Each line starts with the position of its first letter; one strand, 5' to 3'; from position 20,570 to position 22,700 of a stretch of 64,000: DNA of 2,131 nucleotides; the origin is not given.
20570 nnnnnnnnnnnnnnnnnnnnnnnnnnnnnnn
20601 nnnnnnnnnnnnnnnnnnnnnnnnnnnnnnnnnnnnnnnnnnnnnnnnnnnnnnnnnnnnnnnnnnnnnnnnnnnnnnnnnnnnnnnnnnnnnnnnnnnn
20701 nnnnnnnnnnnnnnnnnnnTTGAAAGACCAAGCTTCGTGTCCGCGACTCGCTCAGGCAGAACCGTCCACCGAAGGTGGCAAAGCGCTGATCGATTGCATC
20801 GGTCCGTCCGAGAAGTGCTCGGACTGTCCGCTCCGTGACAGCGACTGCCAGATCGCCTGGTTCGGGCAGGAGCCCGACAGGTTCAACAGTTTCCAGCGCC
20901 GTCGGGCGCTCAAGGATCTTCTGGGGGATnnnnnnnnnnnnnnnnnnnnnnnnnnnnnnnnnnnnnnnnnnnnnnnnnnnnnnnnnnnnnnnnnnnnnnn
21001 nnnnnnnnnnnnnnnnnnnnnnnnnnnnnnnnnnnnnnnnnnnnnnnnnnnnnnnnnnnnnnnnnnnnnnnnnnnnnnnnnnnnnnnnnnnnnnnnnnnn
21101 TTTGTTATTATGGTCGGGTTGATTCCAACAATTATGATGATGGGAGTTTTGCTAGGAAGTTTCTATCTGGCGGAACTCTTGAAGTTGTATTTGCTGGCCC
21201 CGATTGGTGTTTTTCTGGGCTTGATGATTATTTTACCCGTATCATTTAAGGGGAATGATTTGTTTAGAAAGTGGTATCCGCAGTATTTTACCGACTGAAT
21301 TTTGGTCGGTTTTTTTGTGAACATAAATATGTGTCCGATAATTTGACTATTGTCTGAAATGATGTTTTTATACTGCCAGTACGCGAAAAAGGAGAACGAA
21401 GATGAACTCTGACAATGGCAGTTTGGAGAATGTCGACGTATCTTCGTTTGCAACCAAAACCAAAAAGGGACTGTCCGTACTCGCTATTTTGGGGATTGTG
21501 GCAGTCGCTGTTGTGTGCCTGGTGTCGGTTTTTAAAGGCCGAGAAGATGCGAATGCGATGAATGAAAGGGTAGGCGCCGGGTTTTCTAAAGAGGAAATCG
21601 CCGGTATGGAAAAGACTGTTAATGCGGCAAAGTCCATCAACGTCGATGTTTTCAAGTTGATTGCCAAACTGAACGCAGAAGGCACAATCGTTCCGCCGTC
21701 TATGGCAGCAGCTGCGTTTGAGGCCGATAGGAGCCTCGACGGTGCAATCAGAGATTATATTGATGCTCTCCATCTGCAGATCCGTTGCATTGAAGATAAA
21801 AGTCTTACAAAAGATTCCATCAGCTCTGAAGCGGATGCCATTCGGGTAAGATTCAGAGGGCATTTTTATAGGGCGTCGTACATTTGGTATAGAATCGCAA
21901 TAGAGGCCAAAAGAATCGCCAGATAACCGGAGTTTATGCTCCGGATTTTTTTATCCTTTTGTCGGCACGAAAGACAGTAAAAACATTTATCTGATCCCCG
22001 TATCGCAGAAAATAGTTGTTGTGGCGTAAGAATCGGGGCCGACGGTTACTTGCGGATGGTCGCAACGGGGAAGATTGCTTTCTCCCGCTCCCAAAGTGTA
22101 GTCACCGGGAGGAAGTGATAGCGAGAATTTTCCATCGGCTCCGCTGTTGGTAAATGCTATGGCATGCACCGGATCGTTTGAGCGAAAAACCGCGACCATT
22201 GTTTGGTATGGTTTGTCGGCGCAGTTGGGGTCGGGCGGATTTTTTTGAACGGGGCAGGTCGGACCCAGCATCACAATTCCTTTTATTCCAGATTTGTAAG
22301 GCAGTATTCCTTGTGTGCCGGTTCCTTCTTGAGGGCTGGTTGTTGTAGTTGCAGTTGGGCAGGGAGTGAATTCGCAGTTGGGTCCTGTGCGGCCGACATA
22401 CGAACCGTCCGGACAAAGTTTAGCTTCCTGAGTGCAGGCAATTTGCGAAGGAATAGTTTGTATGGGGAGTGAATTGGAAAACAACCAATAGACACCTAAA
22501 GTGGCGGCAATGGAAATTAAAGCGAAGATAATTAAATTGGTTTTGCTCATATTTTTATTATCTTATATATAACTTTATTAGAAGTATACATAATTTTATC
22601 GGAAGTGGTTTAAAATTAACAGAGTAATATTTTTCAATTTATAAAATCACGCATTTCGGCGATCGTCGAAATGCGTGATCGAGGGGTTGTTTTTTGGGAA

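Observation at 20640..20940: Stand-alone high-GC gene for a ~70-aa five-cysteine protein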

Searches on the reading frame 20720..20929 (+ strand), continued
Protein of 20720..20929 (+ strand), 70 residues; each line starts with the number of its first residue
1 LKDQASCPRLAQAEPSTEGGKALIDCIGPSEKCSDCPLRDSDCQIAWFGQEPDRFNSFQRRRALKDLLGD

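Call 59: get_annotated_region(hit=H2, flank=600)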
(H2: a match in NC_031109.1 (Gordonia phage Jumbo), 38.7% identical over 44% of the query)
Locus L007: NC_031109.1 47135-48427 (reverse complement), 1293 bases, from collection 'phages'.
description: Gordonia phage Jumbo, complete genome.
organism: Gordonia phage Jumbo (NCBI taxid 1887650)
taxonomy: Viruses; Duplodnaviria; Heunggongvirae; Uroviricota; Caudoviricetes; Gorjumvirus; Gorjumvirus jumbo
host: Gordonia terrae 3612; source: soil; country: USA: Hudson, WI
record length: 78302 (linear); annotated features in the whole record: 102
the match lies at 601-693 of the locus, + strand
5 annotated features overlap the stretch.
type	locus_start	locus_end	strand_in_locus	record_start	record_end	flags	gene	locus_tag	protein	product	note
CDS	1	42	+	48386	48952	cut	49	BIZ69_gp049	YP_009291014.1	RusA-like Holliday junction resolvase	RusA resolvase (endonuclease)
CDS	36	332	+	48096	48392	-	48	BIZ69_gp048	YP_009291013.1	hypothetical protein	-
CDS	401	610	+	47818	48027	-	47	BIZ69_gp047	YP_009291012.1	transcriptional regulator WhiB-like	WhiB family transcription factor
CDS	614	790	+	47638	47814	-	46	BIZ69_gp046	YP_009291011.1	hypothetical protein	-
CDS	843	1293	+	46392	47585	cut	45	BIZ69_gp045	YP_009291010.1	exonuclease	exonuclease, RecB-like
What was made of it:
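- Tried and rejected: The E = 4 hit listed as 'WhiB' in Gordonia phage Jumbo actually lies in the neighbouring hypothetical gene (call 59).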

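Call 67: search_protein_families(library=phrogs, proteins=[window:20720-20929:+], max_evalue=0.01)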
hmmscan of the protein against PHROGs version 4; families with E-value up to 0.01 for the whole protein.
seq(70 aa): 0 families

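Call 76: find_related_loci(query=A3, collection=viral_contigs, flank=5000)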
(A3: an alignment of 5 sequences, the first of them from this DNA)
Query A3 (70 aa) in viral_contigs; peptide patterns used: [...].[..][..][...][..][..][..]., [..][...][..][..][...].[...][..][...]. (x = any residue, [..] = any of these).
14 stretches matched a pattern, but none encodes a relative of the query by tblastn (E <= 1e-3).

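Call 89: predict_structure(alignment_id=A9)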
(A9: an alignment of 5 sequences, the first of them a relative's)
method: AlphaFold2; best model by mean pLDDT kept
length: 64 residues; sequences in the alignment: 5
mean_pLDDT: 60.9   pTM: 0.38
mean pLDDT of the five models: 60.9, 60.4, 60.2, 58.2, 56.4
residues with pLDDT >= 90: 0; 70-90: 8; 50-70: 49; < 50: 7
segments of 3 or more residues with pLDDT < 50: 1-5
pLDDT, mean of each block of 10 residues (from residue 1): 48 62 68 69 58 64 52
secondary structure, 60 per line:
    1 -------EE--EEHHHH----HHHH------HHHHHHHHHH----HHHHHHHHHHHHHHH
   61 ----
elements in order: H14-17 H22-25 H32-41 H46-60

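Call 91: fold_search(model_id=the predicted structure, library=pdb)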
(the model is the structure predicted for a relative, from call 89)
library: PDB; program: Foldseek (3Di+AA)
matches with E <= 10: 13; with E <= 0.001: 0
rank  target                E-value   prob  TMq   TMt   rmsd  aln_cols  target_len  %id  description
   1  2b8i                  4.9e+00  0.10  0.39  0.34   5.1        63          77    6  Crystal Structure and Functional Studies Reveal that PAS Factor from Vibrio vulnificus is a Novel Member of the Saposin- (released 2006-02-14)
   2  7nyw_F                5.6e+00  0.06  0.31  0.11   9.5        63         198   19  Cryo-EM structure of the MukBEF-MatP-DNA head module (released 2021-07-07)
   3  9hyb_L                5.6e+00  0.04  0.28  0.17   7.0        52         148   13  CRYSTAL STRUCTURE OF THE SMARCA2-VCB-COMPLEX WITH PROTAC P3 (released 2025-11-12)
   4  8ei3_F                5.6e+00  0.04  0.28  0.17   8.8        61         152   15  Crystal structure of VHL in complex with H313, a Helicon Polypeptide (released 2023-10-25)
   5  6bvb_V                6.6e+00  0.04  0.28  0.17   7.7        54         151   13  Crystal structure of HIF-2alpha-pVHL-elongin B-elongin C (released 2018-08-01)
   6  7cjb_A                7.0e+00  0.06  0.27  0.14   6.8        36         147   17  VHL recognizes hydroxyproline in RIPK1 (released 2021-07-14)
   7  9snq_I                7.4e+00  0.05  0.27  0.14   6.7        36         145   17  VHL/Elongin B/Elongin C complex with compound 61 (released 2026-04-01)
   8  5jj7_A                7.9e+00  0.05  0.23  0.07   4.6        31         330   16  Fic-1 (aa134 - 508 E274G) from C. elegans (released 2016-06-01)
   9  9dty_F                7.9e+00  0.04  0.28  0.17   8.3        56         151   12  Crystal structure of PRT3789 in complex with the bromodomain of human BRM (SMARCA2) and pVHL:ElonginC:ElonginB (released 2025-10-01)
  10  3t47_B                8.4e+00  0.06  0.33  0.31   7.2        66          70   15  Crystal Structure of truncated form of Staphylococcal Complement Inhibitor D (SCIN-D) at 1.3 Angstrom (released 2011-11-23)
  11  7cjb_E                8.4e+00  0.04  0.27  0.14   6.7        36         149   17  VHL recognizes hydroxyproline in RIPK1 (released 2021-07-14)
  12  3t46                  1.0e+01  0.06  0.33  0.30   6.8        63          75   16  Crystal structure of Staphylococcal Complement Inhibitor D (SCIN-D) at 1.5 Angstrom (released 2011-11-23)
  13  2lhc_MODEL_1_A        1.0e+01  0.04  0.26  0.29   4.9        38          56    5  Ga98 solution structure (released 2012-02-29)
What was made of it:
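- Foldseek of the model finds no Wbl structure (call 91).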

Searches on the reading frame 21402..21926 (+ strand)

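Call 26: search_protein_families(library=pfam, proteins=[window:21402-21926:+], max_evalue=0.01)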
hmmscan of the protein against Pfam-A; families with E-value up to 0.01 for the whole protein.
window:21402-21926:+ (174 aa): 1 family
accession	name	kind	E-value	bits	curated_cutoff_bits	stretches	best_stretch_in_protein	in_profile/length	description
PF07914.17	DUF1679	-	0.0057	16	24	1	44-125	79-162/414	Uncharacterized oxidoreductase dhs-27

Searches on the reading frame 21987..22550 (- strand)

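Call 26: search_protein_families(library=pfam, proteins=[window:21987-22550:-], max_evalue=0.01)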
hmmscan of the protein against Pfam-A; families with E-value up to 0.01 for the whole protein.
window:21987-22550:- (187 aa): 1 family
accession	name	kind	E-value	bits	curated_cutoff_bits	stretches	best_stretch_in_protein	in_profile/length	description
PF13620.12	CarboxypepD_reg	-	0.0019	18.9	32.3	1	131-177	29-76/82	Carboxypeptidase regulatory-like domain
